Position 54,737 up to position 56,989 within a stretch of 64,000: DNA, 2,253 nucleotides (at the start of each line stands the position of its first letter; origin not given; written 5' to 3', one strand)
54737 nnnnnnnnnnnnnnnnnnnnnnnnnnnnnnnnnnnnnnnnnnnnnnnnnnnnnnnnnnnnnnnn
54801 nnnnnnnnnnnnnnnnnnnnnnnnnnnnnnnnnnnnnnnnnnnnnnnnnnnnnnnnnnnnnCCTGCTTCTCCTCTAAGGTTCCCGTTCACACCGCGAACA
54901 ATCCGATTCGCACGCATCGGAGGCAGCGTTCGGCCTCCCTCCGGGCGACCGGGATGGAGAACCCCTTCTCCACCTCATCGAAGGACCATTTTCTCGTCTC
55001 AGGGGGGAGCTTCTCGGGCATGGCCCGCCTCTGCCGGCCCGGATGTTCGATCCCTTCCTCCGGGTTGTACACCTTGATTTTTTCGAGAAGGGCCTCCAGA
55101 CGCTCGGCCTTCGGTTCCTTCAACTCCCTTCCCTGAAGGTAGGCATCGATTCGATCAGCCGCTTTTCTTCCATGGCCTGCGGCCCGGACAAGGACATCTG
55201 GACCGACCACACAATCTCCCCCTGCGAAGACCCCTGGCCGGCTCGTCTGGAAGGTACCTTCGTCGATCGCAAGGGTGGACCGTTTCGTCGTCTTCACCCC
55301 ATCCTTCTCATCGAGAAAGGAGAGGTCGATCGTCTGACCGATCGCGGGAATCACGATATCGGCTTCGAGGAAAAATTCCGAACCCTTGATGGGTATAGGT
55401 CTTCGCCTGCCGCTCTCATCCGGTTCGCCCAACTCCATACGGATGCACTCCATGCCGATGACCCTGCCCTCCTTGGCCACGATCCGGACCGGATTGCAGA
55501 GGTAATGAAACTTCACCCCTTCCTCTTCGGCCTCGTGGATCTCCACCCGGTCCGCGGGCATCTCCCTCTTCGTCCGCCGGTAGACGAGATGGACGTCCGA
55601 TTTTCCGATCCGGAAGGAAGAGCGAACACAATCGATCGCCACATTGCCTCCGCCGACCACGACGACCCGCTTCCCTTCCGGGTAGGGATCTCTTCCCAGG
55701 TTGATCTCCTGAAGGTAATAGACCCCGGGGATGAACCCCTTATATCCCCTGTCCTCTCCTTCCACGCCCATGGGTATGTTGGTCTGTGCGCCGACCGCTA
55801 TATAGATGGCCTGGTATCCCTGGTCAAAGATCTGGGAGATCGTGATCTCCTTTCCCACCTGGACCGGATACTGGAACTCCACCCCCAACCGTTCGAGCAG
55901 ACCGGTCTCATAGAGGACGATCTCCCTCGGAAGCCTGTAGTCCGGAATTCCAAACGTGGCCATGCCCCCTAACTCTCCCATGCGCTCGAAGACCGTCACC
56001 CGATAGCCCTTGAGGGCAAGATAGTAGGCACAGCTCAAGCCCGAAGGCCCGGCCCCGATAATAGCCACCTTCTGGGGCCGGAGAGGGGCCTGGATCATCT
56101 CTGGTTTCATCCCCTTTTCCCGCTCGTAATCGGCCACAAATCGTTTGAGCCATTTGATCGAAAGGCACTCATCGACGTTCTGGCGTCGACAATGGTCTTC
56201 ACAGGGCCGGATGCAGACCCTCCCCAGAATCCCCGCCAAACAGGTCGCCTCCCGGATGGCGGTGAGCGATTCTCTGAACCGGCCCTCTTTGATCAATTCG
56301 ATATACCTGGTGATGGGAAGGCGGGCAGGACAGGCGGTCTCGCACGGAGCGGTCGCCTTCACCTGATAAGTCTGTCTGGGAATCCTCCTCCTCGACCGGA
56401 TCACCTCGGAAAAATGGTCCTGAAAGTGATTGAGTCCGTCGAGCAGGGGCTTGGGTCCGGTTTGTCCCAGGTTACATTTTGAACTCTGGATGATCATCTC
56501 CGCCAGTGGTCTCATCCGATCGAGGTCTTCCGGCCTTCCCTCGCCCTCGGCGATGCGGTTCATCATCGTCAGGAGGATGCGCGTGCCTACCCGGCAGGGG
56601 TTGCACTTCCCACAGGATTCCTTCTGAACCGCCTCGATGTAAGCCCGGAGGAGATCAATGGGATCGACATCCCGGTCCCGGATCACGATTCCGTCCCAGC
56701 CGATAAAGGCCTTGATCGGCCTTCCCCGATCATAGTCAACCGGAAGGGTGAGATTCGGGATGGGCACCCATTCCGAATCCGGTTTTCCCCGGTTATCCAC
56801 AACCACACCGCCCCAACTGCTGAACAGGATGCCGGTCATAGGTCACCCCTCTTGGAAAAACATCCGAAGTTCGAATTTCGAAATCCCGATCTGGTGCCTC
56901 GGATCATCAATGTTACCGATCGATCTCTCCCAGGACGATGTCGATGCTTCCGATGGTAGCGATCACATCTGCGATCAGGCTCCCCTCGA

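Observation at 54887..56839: Unusual electron-transfer fusion protein: NuoF C-terminal FeS module + GltD-like FeS-FAD-NAD(P)H module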

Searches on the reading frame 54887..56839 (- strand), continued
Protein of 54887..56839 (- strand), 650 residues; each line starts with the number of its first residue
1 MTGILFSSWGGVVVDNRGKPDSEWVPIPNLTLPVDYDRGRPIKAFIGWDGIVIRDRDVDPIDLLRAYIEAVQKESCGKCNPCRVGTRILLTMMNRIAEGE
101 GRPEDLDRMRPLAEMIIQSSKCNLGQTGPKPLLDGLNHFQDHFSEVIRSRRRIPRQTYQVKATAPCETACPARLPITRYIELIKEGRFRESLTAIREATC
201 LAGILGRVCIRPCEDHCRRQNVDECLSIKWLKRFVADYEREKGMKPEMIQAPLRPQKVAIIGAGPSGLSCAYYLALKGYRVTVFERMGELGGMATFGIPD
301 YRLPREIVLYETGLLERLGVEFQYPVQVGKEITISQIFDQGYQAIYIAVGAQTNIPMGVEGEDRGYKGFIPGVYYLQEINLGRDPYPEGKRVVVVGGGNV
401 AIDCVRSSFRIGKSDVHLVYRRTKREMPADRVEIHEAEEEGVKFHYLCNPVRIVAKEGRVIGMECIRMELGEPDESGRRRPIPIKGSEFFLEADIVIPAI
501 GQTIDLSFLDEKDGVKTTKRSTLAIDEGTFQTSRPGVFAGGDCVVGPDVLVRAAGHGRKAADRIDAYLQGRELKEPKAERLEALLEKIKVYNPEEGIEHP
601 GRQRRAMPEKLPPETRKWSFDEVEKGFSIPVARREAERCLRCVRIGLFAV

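Call 48: predict_structure(alignment_id=A1)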
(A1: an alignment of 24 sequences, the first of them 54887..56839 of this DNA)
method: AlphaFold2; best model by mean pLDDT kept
length: 650 residues; sequences in the alignment: 24
mean_pLDDT: 53.3   pTM: 0.44
mean pLDDT of the five models: 53.3, 51.3, 49.3, 43.0, 41.2
residues with pLDDT >= 90: 9; 70-90: 113; 50-70: 260; < 50: 268
segments of 3 or more residues with pLDDT < 50: 1-12, 27-36, 74-79, 121-128, 152-177, 197-230, 297-303, 329-331, 350-374, 457-459, 500-534, 540-555, 574-629, 632-650
pLDDT, mean of each block of 10 residues (from residue 1): 39 55 53 49 57 67 66 47 60 64 74 66 44 60 66 36 27 43 60 51 37 29 37 58 66 89 70 88 75 49 58 81 67 64 73 25 28 48 60 64 65 74 58 66 75 51 70 56 71 61 33 27 28 50 32 49 81 42 29 26 28 34 41 43 24
secondary structure, 60 per line:
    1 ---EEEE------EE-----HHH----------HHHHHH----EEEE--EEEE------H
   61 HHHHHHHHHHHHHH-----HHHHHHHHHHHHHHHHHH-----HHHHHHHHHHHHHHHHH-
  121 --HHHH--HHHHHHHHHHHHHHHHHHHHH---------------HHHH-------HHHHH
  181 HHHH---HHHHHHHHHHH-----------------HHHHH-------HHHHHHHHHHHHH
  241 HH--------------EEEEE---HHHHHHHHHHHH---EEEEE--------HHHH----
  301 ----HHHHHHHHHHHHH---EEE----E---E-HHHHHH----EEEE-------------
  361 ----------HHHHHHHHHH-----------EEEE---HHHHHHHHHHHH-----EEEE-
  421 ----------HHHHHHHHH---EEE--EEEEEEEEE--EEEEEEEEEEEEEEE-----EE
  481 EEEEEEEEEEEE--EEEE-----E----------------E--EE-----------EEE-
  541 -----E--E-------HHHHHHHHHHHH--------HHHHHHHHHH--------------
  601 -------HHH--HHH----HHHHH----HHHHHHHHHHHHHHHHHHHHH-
elements in order (helices of 4 or more, strands of 3 or more residues): E4-7 H34-39 E44-47 E50-53 H60-74 H80-97 H103-119 H123-126 H129-149 H165-168 H176-184 H188-198 H216-220 H228-242 E257-261 H265-276 E280-284 H293-296 H305-317 E321-323 H334-339 E344-347 H371-380 E392-395 H399-410 E416-419 H431-439 E443-445 E448-456 E459-473 E479-492 E495-498 E537-539 H557-568 H577-586 H620-624 H629-649

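Call 62: find_encoding_contigs(protein=P0002, flank=10000, max_places=2)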
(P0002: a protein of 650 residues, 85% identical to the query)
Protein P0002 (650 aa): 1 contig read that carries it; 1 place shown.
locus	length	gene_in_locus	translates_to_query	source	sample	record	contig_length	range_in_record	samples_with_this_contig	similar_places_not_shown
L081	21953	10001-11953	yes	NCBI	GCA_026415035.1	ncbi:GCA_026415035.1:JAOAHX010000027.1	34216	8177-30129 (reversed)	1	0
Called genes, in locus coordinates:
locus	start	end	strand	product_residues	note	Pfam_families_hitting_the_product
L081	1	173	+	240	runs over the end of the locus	PF27030:AbpE_bact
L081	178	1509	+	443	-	PF00919:UPF0004, PF04055:Radical_SAM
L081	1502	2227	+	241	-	PF22935:RM44_endonuclase, PF14622:Ribonucleas_3_3, PF00636:Ribonuclease_3, PF00035:dsrm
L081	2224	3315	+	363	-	PF04055:Radical_SAM, PF16199:Radical_SAM_C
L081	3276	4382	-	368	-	PF00724:Oxidored_FMN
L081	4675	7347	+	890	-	-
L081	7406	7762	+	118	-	PF00507:Oxidored_q4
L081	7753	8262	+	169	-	PF01058:Oxidored_q6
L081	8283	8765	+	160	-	PF00329:Complex1_30kDa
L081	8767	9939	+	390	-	PF00346:Complex1_49kDa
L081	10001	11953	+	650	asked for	PF00890:FAD_binding_2 (faint), PF10589:NADH_4Fe-4S, PF14691:Fer4_20, PF00070:Pyr_redox (faint), PF01266:DAO, PF01946:Thi4 (weak), PF07992:Pyr_redox_2, PF13450:NAD_binding_8, +2 more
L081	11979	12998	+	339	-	PF00146:NADHdh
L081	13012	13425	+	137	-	PF13183:Fer4_8 (faint), PF13534:Fer4_17 (faint), PF25160:LdpA_Fe-S-bd (faint), PF14697:Fer4_21 (faint), PF13237:Fer4_10 (weak), PF12838:Fer4_7, PF13187:Fer4_9 (weak), PF00037:Fer4, +3 more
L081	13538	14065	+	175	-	PF00499:Oxidored_q3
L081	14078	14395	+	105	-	PF00420:Oxidored_q2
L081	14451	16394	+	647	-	PF00662:Proton_antipo_N, PF00361:Proton_antipo_M, PF01010:Proton_antipo_C (faint)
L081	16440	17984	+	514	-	PF00361:Proton_antipo_M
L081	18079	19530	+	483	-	PF00361:Proton_antipo_M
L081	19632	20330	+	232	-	PF01346:FKBP_N, PF00254:FKBP_C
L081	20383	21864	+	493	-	PF24685:OB_RRP5_4th (faint), PF00575:S1, PF23459:S1_RRP5, PF21710:Spt6_S1 (faint), PF00575:S1, PF23459:S1_RRP5, PF00575:S1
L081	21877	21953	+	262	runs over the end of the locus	PF00378:ECH_1, PF16113:ECH_2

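Call 80: search_protein_families(library=pfam, proteins=[L038:5848-6546:+, L038:6636-7355:+, L038:7438-8118:+, L038:8333-9634:+, L038:12925-14226:-, L038:14568-15656:+, L038:15692-16480:-], max_evalue=0.00001)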
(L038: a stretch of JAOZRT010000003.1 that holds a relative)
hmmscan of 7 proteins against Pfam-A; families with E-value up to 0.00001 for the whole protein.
L038:5848-6546:+ (232 aa): 2 families
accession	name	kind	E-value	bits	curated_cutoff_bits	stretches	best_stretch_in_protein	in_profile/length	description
PF00753.33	Lactamase_B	-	5.7e-14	52.9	22.7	1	13-80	7-79/196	Metallo-beta-lactamase superfamily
PF16123.11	HAGH_C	-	3e-08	34.4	25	1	155-216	1-68/83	Hydroxyacylglutathione hydrolase C-terminus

L038:6636-7355:+ (239 aa): 1 family
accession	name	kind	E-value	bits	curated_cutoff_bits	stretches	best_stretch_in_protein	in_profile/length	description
PF01966.28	HD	-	7.6e-17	62.1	22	1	51-154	2-115/116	HD domain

L038:7438-8118:+ (226 aa): 2 families
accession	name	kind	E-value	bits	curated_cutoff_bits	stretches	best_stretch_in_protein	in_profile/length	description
PF01808.24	AICARFT_IMPCHas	-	3e-14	53.6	25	1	154-214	1-60/311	AICARFT/IMPCHase bienzyme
PF02142.27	MGS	-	1.6e-09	38.2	24.1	1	28-148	2-93/94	MGS-like domain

L038:8333-9634:+ (433 aa): 1 family
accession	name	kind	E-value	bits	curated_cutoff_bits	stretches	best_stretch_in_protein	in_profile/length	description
PF01808.24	AICARFT_IMPCHas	-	5.7e-62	210.4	25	1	52-331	65-311/311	AICARFT/IMPCHase bienzyme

L038:12925-14226:- (433 aa): 1 family
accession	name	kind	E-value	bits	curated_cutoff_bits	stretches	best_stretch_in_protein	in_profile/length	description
PF00815.25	Histidinol_dh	-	1.7e-168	561.3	27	1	30-431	12-411/411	Histidinol dehydrogenase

L038:14568-15656:+ (362 aa): 1 family
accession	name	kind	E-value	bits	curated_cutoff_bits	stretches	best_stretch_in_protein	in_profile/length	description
PF00266.25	Aminotran_5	-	2.5e-41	142.3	21.5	1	6-350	1-371/371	Aminotransferase class-V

L038:15692-16480:- (262 aa): 0 families

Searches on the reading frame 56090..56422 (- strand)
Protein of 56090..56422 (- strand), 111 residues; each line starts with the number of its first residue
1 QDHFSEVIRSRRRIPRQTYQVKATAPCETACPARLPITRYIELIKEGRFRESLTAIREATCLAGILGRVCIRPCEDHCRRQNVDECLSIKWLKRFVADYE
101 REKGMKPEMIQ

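Call 73: search_solved_structures(query=window:56090-56422:-, max_evalue=0.00001, show_alignments=5)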
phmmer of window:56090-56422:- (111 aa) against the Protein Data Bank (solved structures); distinct sequences matched with E-value up to 0.00001: 6.
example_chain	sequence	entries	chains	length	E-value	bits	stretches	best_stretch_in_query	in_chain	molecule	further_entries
9n5u_A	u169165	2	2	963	2.6e-18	69.4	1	23-105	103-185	NfnA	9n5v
9bov_A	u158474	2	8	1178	1.1e-15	60.9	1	23-100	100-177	Molybdopterin oxidoreductase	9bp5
8oh5_C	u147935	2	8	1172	5.4e-14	55.5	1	23-101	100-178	Formate dehydrogenase-O, major subunit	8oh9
5jca_L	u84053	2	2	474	9.2e-09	38.7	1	24-110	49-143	NADH-dependent Ferredoxin:NADP Oxidoreductase (NfnI) subunit alpha | NADH-dependent Ferredoxin:NADP Oxidoreductase subunit alpha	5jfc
5vj7_A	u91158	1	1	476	1e-08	38.6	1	24-110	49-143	Oxidoreductase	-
4ylf_B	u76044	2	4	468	2e-07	34.4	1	23-102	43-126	Dihydropyrimidine dehydrogenase subunit A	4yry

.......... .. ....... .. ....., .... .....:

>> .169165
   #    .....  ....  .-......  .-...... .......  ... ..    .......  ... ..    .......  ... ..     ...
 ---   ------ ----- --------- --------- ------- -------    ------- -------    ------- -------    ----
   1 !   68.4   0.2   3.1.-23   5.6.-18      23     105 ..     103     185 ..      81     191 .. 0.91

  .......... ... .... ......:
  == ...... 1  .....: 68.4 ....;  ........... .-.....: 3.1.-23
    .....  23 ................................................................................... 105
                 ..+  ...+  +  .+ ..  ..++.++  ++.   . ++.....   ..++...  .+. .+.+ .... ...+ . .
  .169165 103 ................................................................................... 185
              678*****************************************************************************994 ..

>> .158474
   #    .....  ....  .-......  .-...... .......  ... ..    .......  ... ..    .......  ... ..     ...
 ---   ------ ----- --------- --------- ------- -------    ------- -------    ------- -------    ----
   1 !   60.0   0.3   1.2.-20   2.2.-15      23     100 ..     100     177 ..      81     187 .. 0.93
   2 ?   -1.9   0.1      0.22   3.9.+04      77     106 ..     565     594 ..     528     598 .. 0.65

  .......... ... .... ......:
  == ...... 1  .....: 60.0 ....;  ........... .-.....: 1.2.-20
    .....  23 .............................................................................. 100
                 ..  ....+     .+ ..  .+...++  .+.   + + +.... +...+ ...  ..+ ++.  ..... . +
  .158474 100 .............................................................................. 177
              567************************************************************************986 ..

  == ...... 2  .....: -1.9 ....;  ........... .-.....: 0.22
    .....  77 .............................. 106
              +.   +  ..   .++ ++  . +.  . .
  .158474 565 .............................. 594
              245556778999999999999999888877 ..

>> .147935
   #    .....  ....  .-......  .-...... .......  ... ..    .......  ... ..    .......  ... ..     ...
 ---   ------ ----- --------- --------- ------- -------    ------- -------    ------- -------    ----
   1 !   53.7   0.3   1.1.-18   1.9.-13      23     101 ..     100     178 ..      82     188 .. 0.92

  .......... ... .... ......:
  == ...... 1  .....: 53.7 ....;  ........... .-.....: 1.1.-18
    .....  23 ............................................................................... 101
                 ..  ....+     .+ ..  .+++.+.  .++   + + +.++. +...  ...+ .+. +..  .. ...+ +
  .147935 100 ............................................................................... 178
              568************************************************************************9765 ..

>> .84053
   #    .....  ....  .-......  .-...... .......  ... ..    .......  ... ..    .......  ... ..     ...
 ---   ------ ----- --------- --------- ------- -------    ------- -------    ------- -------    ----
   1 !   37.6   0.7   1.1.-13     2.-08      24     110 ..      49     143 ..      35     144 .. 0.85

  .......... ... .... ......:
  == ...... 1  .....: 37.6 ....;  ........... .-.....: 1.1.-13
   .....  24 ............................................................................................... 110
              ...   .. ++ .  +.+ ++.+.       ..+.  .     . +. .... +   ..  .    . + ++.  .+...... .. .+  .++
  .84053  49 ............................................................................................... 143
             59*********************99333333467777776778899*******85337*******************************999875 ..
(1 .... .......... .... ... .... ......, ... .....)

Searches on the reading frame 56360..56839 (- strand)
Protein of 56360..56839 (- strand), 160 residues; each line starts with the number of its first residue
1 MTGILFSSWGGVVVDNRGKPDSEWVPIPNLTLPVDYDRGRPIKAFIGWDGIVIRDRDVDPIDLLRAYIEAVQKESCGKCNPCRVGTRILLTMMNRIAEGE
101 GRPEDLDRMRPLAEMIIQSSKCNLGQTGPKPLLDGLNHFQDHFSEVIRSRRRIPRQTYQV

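Call 49: search_protein_representatives(protein=window:56360-56839:-)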
Query: 160 residues. Proteins with E-value up to 0.001 (for the whole library): 3847; up to 1e-10: 947; up to 1e-30: 17. The best 150 are listed.
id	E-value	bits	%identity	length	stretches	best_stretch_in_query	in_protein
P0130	1.7e-50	187.3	54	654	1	1-159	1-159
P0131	3.2e-43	163.7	49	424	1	4-159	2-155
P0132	3.9e-43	163.4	50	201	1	1-149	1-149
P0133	3.2e-42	160.4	65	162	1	1-110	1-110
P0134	4.8e-42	159.8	50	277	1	1-152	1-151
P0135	8.0e-42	159.1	49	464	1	1-150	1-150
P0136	1.2e-41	158.5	63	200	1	1-113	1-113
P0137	1.3e-40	155.1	55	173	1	28-153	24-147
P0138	8.5e-40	152.5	47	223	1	2-155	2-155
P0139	4.0e-38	147.1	41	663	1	1-158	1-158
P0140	8.2e-38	146.1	36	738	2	18-150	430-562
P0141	2.3e-36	141.3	46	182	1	2-146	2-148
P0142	1.2e-34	135.8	41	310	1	2-150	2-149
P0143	1.9e-34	135.1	40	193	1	1-152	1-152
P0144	3.4e-32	127.8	43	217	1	3-152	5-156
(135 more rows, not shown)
